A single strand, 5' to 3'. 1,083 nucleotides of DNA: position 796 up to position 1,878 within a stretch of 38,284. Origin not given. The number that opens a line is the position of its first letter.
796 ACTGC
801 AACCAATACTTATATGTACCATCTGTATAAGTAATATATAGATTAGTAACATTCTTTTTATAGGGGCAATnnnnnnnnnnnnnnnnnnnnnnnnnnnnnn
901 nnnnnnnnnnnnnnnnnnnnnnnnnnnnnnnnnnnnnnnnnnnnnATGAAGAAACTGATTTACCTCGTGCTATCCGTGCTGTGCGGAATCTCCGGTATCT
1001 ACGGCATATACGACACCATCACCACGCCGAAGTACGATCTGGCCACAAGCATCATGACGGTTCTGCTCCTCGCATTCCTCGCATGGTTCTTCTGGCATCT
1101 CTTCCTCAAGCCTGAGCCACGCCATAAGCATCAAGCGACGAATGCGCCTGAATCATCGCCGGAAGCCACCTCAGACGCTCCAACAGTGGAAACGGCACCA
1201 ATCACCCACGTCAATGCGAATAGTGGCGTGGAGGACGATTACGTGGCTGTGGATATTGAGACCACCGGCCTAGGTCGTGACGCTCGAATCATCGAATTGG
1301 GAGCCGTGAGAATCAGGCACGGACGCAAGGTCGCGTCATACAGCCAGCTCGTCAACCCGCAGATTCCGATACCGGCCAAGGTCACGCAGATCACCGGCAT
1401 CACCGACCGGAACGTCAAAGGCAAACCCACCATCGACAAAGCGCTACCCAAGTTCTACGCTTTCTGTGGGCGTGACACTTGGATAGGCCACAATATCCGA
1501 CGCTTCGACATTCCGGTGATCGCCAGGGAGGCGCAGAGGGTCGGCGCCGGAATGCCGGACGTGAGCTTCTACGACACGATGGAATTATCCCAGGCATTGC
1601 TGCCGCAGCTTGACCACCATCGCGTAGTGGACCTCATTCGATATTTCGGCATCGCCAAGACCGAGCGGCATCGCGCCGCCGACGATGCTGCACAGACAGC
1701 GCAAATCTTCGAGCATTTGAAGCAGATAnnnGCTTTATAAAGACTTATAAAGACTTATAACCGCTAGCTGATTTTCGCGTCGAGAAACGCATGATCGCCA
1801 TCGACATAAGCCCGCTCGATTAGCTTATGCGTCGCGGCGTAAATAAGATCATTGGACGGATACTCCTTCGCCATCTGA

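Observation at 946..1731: Membrane-tethered DEDDh 3'-5' exonuclease in the prophage accessory (moron) region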

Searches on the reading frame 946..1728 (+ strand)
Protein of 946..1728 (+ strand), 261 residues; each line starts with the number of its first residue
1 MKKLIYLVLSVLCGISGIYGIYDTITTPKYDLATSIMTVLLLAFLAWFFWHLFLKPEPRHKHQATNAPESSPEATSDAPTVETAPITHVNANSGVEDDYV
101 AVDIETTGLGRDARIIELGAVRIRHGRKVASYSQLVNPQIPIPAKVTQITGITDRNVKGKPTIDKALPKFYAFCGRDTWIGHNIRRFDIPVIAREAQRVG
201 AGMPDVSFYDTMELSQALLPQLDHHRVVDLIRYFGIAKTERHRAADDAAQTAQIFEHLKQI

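Call 4: search_protein_families(library=pfam, proteins=[window:946-1728:+], max_evalue=0.01)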
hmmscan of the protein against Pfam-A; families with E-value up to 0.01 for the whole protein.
window:946-1728:+ (261 aa): 4 families
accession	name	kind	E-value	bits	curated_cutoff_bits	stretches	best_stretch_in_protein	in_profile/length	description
PF00929.31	RNase_T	-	6.9e-33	114.9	24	1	100-255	1-164/164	Exonuclease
PF16473.11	Rv2179c-like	-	1.4e-06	28.6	27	1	99-256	2-174/177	3'-5' exoribonuclease Rv2179c-like domain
PF13482.12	RNase_H_2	-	0.001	19.5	22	1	102-212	3-93/165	RNase_H superfamily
PF01612.26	DNA_pol_A_exo1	-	0.0023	18.2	23.6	0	99-247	22-141/173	3'-5' exonuclease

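Call 5: search_protein_families(library=padloc, proteins=[window:946-1728:+], max_evalue=0.01)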
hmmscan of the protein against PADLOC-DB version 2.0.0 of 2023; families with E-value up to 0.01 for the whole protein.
window:946-1728:+ (261 aa): 3 families
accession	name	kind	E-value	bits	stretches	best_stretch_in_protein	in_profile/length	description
PDLC01247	DEDDh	-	6.4e-37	125.3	1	100-255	1-138/139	"CAS-I,CAS-II,CAS-III,CAS-IV,CAS-V,CAS-VI; associated"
PDLC05027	PDC-S48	-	2e-28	97.6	1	97-258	4-166/411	-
PDLC05028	PDC-S48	-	1.1e-20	71.8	1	98-258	19-179/512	-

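Call 6: search_protein_families(library=phrogs, proteins=[window:946-1728:+], max_evalue=0.01)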
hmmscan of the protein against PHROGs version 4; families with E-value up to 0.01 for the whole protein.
window:946-1728:+ (261 aa): 4 families
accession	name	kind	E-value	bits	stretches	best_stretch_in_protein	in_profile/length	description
phrog_192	-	DNA, RNA and nucleotide metabolism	8.7e-49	167.9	1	81-260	90-272/397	DNA polymerase exonuclease subunit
phrog_14632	-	DNA, RNA and nucleotide metabolism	4.9e-29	102.2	1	88-255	73-239/380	DNA polymerase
phrog_17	-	DNA, RNA and nucleotide metabolism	3.4e-07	29.6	1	96-257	669-823/1445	DNA polymerase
phrog_403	-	DNA, RNA and nucleotide metabolism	4.8e-07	30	1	176-242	141-207/321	DNA polymerase exonuclease subunit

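Call 7: search_protein_families(library=ncbifam, proteins=[window:946-1728:+], max_evalue=0.01)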
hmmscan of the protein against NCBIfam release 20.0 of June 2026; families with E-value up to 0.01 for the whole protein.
window:946-1728:+ (261 aa): 27 families (the best 25 are shown)
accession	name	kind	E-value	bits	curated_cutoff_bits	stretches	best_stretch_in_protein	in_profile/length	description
NF005906.0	PRK07883.1-4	equivalog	1.3e-45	155.8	495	1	98-258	7-167/563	DEDD exonuclease domain-containing protein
NF001688.0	PRK00448.1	equivalog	2.8e-38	131.2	873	1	92-258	418-584/1445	PolC-type DNA polymerase III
NF005907.0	PRK07883.1-5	equivalog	4e-35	121.3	454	1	99-256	30-189/584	DEDD exonuclease domain-containing protein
NF005981.0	PRK08074.1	equivalog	4.4e-35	120.9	789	1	97-258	3-165/931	ATP-dependent DNA helicase DinG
TIGR01405.1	polC_Gram_pos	equivalog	6.2e-35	120.2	1043.45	1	95-259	187-351/1211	DNA polymerase III subunit alpha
NF005289.0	PRK06807.1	equivalog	3.1e-33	115.3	335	1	91-257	2-167/313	3'-5' exonuclease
NF005905.0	PRK07883.1-3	equivalog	9.2e-33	113.7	508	1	97-258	24-187/581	DEDD exonuclease domain-containing protein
TIGR01407.1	dinG_rel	hypoth_equivalog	3.3e-32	111.7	547.7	1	99-255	2-158/889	putative DnaQ family exonuclease/DinG family helicase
NF005904.0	PRK07883.1-2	equivalog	1.6e-26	92.7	969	1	96-256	29-191/584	DEDD exonuclease domain-containing protein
NF004963.0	PRK06309.1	equivalog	3.3e-26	92.3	245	1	100-258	5-162/232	DNA polymerase III subunit epsilon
NF005903.0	PRK07883.1-1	equivalog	2.5e-24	85.7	1038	1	86-257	30-208/642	DEDD exonuclease domain-containing protein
NF006316.0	PRK08517.1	equivalog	9.2e-24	84.2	247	1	96-257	69-228/270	3'-5' exonuclease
NF004719.0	PRK06063.1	equivalog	1.9e-23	82.9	389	1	93-257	12-175/331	DEDDh family exonuclease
NF004964.0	PRK06310.1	equivalog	3.2e-23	82.4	236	1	97-259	7-171/250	DNA polymerase III subunit epsilon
NF005836.0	PRK07740.1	equivalog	1.3e-22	80.4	261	1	99-257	61-221/244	hypothetical protein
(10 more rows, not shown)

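Call 11: find_homologous_proteins(query=window:946-1728:+)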
Query window:946-1728:+ (261 aa): 188 proteins with E <= 0.001 among 805 candidates; the best 120 are listed.
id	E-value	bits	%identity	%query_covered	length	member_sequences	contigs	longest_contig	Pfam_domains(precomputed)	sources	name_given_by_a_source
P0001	1.4e-160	551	93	100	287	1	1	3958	PF00929.32,PF16473.12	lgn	-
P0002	1.2e-159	548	93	100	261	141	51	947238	PF00929.32,PF16473.12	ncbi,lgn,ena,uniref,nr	ncbi:PolC-type DNA polymerase III [Bifidobacterium adolescentis]|uniref:3'-5' exonuclease n=1 Tax=Bi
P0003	3.0e-159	546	93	100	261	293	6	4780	PF00929.32,PF16473.12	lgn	-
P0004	4.1e-158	542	94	100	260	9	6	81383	PF00929.32,PF16473.12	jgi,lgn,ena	jgi:DNA polymerase III epsilon subunit family exonuclease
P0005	2.5e-157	540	90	100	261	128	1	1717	PF00929.32,PF16473.12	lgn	-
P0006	2.6e-157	540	90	100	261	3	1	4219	PF00929.32,PF16473.12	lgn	-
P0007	3.3e-157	539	91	100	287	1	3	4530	PF00929.32,PF16473.12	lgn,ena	-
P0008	5.9e-156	535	91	100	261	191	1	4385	PF00929.32,PF16473.12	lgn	-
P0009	6.5e-156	535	92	100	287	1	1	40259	PF00929.32,PF16473.12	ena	-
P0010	1.5e-155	534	90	100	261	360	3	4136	PF00929.32,PF16473.12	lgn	-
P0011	3.3e-155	533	90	100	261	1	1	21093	PF00929.32,PF16473.12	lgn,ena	-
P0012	1.2e-154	531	90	100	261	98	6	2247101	PF00929.32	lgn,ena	-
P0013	1.5e-154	531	90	100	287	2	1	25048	PF00929.32,PF16473.12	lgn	-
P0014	6.5e-154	529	89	100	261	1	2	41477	PF00929.32,PF16473.12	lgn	-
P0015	1.4e-153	528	89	100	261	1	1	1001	PF00929.32,PF16473.12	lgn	-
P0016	1.8e-153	527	89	100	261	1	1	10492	PF00929.32,PF16473.12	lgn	-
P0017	1.8e-153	527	90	100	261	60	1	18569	PF00929.32,PF16473.12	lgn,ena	-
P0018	1.8e-153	527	90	100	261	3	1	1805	PF00929.32,PF16473.12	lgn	-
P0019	2.1e-153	527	89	100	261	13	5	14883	PF00929.32,PF16473.12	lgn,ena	-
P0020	2.4e-153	527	90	100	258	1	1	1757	PF00929.32,PF16473.12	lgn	-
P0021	4.3e-153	526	89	100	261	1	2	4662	PF00929.32,PF16473.12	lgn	-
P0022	5.8e-153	526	90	100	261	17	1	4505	PF00929.32,PF16473.12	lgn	-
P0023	6.9e-153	525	91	100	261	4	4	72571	PF00929.32,PF16473.12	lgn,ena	-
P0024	8.7e-152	522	87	100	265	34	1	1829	PF00929.32,PF16473.12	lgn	-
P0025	1.1e-151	521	88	100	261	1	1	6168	PF00929.32,PF16473.12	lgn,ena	-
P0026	6.1e-151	519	87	100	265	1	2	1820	PF00929.32,PF13482.13,PF16473.12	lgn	-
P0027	7.6e-151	519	87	100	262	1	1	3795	PF00929.32,PF16473.12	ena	-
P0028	1.1e-150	518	88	100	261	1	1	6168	PF00929.32,PF16473.12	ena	-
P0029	2.3e-150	517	87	100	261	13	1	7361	PF00929.32,PF16473.12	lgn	-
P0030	2.9e-150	517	87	100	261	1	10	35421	PF00929.32,PF16473.12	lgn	-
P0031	3.1e-150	517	86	100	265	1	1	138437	PF00929.32,PF13482.13,PF16473.12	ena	-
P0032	4.4e-150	516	89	100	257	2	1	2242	PF00929.32,PF16473.12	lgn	-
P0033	4.8e-150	516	90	100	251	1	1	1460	PF00929.32,PF16473.12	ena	-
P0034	6.6e-150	516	87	100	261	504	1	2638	PF00929.32,PF16473.12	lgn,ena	-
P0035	6.9e-150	516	89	100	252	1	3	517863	PF00929.32,PF16473.12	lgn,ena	-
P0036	7.2e-150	515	85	100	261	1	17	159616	PF00929.32,PF16473.12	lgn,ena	-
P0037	7.2e-150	515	87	100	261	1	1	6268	PF00929.32,PF16473.12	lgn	-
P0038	1.1e-149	515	87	100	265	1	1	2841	PF00929.32,PF13482.13,PF16473.12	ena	-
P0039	1.2e-149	515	88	100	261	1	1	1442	PF00929.32,PF16473.12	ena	-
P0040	1.9e-149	514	85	100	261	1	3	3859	PF00929.32,PF16473.12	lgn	-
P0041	2.5e-149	514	88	100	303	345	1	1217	PF00929.32,PF16473.12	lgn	-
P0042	2.7e-149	514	87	100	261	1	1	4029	PF00929.32,PF16473.12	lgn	-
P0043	2.8e-149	513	85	100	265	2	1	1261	PF00929.32,PF16473.12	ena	-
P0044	3.6e-149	513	85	100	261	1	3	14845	PF00929.32,PF16473.12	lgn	-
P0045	4.8e-149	513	85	100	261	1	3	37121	PF00929.32,PF16473.12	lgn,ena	-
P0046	4.9e-149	513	85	100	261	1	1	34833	PF00929.32,PF16473.12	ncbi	-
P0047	5.8e-149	512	87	100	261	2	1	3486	PF00929.32,PF16473.12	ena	-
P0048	8.6e-149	512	85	100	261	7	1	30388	PF00929.32,PF16473.12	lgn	-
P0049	1.0e-148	512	85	100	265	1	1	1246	PF00929.32,PF16473.12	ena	-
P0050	2.3e-148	511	86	100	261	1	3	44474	PF00929.32,PF13482.13,PF16473.12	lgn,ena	-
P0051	3.9e-148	510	85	100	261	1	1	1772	PF00929.32,PF16473.12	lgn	-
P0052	4.7e-148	510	86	100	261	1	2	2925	PF00929.32,PF16473.12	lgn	-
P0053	5.0e-148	509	85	100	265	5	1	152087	PF00929.32,PF16473.12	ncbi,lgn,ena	-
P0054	6.6e-148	509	87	100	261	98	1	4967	PF00929.32,PF16473.12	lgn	-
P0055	7.3e-148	509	87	100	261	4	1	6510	PF00929.32,PF16473.12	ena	-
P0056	1.3e-147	508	85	100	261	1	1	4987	PF00929.32,PF13482.13,PF16473.12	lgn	-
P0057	1.7e-147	508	86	100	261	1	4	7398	PF00929.32,PF16473.12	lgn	-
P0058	2.0e-147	507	87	100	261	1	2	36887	PF00929.32,PF16473.12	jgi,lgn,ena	jgi:DNA polymerase III epsilon subunit-like protein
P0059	3.4e-147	507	86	100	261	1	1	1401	PF00929.32,PF16473.12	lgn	-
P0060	3.9e-147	506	85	100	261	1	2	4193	PF00929.32,PF16473.12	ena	-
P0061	6.9e-147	506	85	100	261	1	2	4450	PF00929.32,PF13482.13,PF16473.12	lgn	-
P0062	8.6e-147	505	85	100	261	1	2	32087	PF00929.32,PF16473.12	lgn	-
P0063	1.4e-146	505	85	100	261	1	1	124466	PF00929.32,PF16473.12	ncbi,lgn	-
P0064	4.6e-146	503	85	100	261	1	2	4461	PF00929.32,PF13482.13,PF16473.12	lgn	-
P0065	5.8e-146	503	85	100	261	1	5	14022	PF00929.32,PF16473.12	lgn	-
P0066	1.6e-145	501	86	100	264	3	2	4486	PF00929.32,PF16473.12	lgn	-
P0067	5.2e-145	500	85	100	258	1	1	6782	PF00929.32,PF16473.12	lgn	-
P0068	7.9e-145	499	87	100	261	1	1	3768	PF00929.32,PF16473.12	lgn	-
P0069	8.6e-145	499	84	100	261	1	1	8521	PF00929.32,PF13482.13,PF16473.12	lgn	-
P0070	1.7e-144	498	84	100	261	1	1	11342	PF00929.32,PF16473.12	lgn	-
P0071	1.9e-144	498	83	100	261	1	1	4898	PF00929.32,PF16473.12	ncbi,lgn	-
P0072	6.6e-144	496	84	100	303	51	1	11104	PF00929.32,PF16473.12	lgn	-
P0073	3.6e-143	493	83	100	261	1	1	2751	PF00929.32,PF16473.12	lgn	-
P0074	3.7e-143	493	84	100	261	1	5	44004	PF00929.32,PF16473.12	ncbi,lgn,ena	-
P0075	5.5e-143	493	82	100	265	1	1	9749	PF00929.32,PF01612.27,PF13482.13,PF16473.12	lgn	-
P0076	6.1e-143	493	85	100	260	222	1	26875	PF00929.32,PF16473.12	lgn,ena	-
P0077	6.4e-143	493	88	100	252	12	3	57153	PF00929.32,PF16473.12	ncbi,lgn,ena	-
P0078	7.2e-143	493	86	100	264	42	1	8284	PF00929.32,PF16473.12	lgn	-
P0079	7.3e-143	492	86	100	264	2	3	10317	PF00929.32,PF16473.12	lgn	-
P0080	7.7e-143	492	83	100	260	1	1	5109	PF00929.32,PF16473.12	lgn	-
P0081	1.6e-142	491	82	100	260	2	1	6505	PF00929.32,PF16473.12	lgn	-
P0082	1.8e-142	491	84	100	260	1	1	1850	PF00929.32,PF16473.12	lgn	-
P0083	6.4e-142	489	83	100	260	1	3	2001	PF00929.32,PF16473.12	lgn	-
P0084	1.0e-141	489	83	100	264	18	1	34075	PF00929.32,PF16473.12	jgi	jgi:DNA polymerase III epsilon subunit-like protein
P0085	3.5e-141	487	82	100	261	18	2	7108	PF00929.32,PF16473.12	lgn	-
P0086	3.9e-141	487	82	100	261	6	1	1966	PF00929.32,PF16473.12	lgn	-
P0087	4.2e-141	487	83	100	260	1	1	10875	PF00929.32,PF16473.12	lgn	-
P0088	5.3e-141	486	84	100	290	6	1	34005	PF00929.32,PF16473.12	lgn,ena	-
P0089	1.3e-140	485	85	100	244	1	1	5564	PF00929.32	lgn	-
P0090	2.0e-140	485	85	100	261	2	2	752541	PF00929.32,PF16473.12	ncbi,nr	ncbi:hypothetical protein MCC01998_13890 [Bifidobacteriaceae bacterium MCC01998]|nr:hypothetical pro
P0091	2.2e-140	484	82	100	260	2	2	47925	PF00929.32,PF16473.12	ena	-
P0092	2.3e-140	484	81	100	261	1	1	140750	PF00929.32,PF16473.12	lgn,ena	-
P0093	2.5e-140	484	84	100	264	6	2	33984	PF00929.32,PF16473.12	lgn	-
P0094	2.9e-140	484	82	100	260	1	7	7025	PF00929.32,PF16473.12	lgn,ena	-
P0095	4.6e-140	483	80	100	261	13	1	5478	PF00929.32,PF16473.12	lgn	-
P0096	5.1e-140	483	80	100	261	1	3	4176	PF00929.32,PF13482.13,PF16473.12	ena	-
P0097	8.9e-140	482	80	100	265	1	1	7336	PF00929.32,PF13482.13,PF16473.12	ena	-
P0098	1.4e-139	482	82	100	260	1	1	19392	PF00929.32,PF16473.12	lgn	-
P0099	1.6e-139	482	80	100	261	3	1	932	PF00929.32,PF16473.12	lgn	-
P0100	1.9e-139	481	82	100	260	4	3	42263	PF00929.32,PF16473.12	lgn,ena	-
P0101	3.4e-139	480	80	100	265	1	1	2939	PF00929.32,PF13482.13,PF16473.12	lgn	-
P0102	8.0e-139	479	81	100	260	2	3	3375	PF00929.32,PF16473.12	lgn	-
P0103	1.2e-138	479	82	100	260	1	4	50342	PF00929.32,PF16473.12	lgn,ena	-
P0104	1.7e-138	478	80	100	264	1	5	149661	PF00929.32,PF16473.12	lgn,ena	-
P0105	2.0e-138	478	83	100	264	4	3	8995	PF00929.32,PF16473.12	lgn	-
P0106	1.0e-137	476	81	100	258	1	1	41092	PF00929.32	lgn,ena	-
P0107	1.6e-137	475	81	100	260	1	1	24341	PF00929.32,PF16473.12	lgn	-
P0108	2.7e-137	474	82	100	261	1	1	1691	PF00929.32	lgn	-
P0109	4.6e-137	473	79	100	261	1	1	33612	PF00929.32,PF16473.12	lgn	-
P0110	4.7e-137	473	82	100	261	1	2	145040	PF00929.32,PF16473.12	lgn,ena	-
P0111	7.7e-137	473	80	100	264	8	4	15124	PF00929.32,PF16473.12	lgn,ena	-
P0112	1.8e-136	472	86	93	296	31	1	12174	PF00929.32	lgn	-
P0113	2.7e-136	471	81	100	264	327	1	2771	PF00929.32,PF16473.12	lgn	-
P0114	1.7e-135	468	79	100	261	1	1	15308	PF00929.32,PF16473.12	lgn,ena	-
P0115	1.9e-135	468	78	100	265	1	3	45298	PF00929.32,PF13482.13,PF16473.12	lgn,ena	-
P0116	2.5e-135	468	84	100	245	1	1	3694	PF00929.32,PF01612.27,PF16473.12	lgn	-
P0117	2.4e-134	465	82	100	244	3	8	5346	PF00929.32,PF13482.13,PF16473.12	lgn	-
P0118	2.8e-134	464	79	100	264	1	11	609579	PF00929.32,PF16473.12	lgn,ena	-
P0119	7.3e-134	463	80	100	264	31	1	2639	PF00929.32,PF16473.12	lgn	-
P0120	1.6e-131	455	79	100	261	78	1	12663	PF00929.32,PF16473.12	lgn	-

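Call 12: search_dna_similar(query=window:946-1728:+, collection=phages, mode=protein, max_rows=40)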
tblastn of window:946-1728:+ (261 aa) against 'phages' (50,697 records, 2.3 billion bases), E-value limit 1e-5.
Records with a match: 173; places in all: 175; records where one place covers at least 80% of the query: 0.
Best place of each record, by identity: <60% 173.
By first word of the organism name: Flavobacterium 33; Bacteriophage 21; Clostridium 20; Yersinia 12; Listeria 10; Rhizobium 10; Escherichia 9; Pseudomonas 7; Bacillus 6; Vibrio 5; and 21 more.
By host as written in the record: - 38; Flavobacterium psychrophilum 950106-1/1 13; Yersinia pestis EV76-CN 12; Listeria monocytogenes 10; Clostridium difficile 8; Flavobacterium psychrophilum FPS-F15 6; Pseudomonas syringae pv. avii 4; Staphylococcus aureus 3; and 64 more.
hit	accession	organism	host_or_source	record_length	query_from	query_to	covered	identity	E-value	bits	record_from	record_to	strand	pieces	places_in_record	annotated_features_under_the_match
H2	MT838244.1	Bacteriophage sp.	human fecal samples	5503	73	255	70%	35.7%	5e-24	106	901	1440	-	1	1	record has no annotation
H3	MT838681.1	Bacteriophage sp.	human fecal samples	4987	91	255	63%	39.2%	6e-28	117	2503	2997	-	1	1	record has no annotation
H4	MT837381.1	Bacteriophage sp.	human fecal samples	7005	95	255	62%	38.6%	5e-25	109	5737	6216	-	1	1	record has no annotation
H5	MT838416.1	Bacteriophage sp.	human fecal samples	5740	90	255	64%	37.1%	4e-26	112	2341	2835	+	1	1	record has no annotation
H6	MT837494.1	Bacteriophage sp.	human fecal samples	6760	94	255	62%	38.0%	3e-26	112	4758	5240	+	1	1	record has no annotation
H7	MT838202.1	Bacteriophage sp.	human fecal samples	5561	97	261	63%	37.1%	7e-22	100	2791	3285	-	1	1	record has no annotation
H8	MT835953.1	Bacteriophage sp.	human fecal samples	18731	96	255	61%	36.6%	9e-25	108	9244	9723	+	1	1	record has no annotation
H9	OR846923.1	Listeria phage LM 4-11-1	Listeria monocytogenes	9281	85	254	65%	34.3%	8e-22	100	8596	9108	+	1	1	record has no annotation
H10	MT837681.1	Bacteriophage sp.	human fecal samples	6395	99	258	61%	35.8%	4e-23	103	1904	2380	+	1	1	record has no annotation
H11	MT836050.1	Bacteriophage sp.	human fecal samples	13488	85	256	66%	33.1%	4e-25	109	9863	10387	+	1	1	record has no annotation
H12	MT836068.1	Bacteriophage sp.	human fecal samples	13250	97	261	63%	34.3%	3e-22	101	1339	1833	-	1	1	record has no annotation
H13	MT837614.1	Bacteriophage sp.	human fecal samples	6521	99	256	61%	35.4%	5e-24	106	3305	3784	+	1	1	record has no annotation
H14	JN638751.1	Bacillus phage G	Bacillus megaterium str. ATCC 43725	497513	99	261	62%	34.3%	1e-21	100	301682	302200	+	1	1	392: gp392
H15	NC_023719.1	Bacillus phage G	Bacillus megaterium str. ATCC 43725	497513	99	261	62%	34.3%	1e-21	100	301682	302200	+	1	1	392: DNA polymerase exonuclease subunit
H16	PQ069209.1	Clostridium phage Makh22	Clostridium sp.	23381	88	255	64%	33.1%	9e-24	105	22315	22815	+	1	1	DNA polymerase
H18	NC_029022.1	Clostridium phage phiCT9441A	Clostridium tetani ATCC 9441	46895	88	255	64%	33.1%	9e-24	105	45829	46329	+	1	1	DNA polymerase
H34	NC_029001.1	Clostridium phage phiCDHM11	-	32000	86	259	67%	30.0%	4e-14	77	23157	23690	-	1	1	phiCDHM11_gp33: DNA polymerase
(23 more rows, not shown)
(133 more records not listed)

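Call 17: find_encoding_contigs(protein=P0002, flank=8000, max_places=6)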
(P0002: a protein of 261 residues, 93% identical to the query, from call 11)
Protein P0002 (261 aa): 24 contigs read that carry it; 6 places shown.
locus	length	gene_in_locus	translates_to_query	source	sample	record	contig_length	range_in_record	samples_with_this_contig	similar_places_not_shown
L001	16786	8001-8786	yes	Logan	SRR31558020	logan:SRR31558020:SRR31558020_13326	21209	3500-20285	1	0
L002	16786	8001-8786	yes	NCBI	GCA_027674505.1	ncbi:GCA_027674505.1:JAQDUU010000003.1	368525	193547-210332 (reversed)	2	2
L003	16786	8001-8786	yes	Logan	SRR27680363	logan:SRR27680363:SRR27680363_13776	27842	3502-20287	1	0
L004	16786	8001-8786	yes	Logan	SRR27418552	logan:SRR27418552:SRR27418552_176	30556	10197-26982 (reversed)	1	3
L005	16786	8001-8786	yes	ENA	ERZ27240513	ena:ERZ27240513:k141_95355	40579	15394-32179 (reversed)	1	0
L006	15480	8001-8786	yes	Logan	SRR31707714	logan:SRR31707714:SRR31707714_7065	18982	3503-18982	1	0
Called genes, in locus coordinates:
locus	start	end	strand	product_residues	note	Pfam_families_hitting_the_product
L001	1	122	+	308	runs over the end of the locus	PF02811:PHP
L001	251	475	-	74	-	PF11305:DUF3107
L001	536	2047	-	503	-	PF01636:APH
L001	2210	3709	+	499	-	PF00580:UvrD-helicase, PF13245:AAA_19, PF01443:Viral_helicase1 (faint), PF13087:AAA_12 (faint), PF13361:UvrD_C, PF13538:UvrD_C_2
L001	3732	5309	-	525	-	PF10103:Zincin_2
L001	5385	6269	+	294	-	PF05362:Lon_C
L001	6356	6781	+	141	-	PF11253:DUF3052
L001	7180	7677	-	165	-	-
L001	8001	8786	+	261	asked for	PF16473:Rv2179c-like (weak), PF00929:RNase_T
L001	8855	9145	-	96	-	-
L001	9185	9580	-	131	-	PF06114:Peptidase_M78 (weak)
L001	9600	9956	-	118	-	-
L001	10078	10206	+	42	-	-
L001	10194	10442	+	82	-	-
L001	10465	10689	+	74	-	-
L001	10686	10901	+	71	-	-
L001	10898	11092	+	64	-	-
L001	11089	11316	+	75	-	-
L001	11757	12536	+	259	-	PF02498:Bro-N, PF03374:ANT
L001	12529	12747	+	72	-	PF12728:HTH_17 (weak)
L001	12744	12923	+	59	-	-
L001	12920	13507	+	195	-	-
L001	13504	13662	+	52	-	-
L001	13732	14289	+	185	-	-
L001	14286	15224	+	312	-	-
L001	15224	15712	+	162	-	PF00436:SSB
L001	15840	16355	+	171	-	-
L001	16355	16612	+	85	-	-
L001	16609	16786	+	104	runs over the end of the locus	PF03819:MazG (weak)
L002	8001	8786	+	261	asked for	PF16473:Rv2179c-like (weak), PF00929:RNase_T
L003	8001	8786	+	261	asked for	PF16473:Rv2179c-like (weak), PF00929:RNase_T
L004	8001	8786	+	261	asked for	PF16473:Rv2179c-like (weak), PF00929:RNase_T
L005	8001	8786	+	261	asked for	PF16473:Rv2179c-like (weak), PF00929:RNase_T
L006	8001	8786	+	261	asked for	PF16473:Rv2179c-like (weak), PF00929:RNase_T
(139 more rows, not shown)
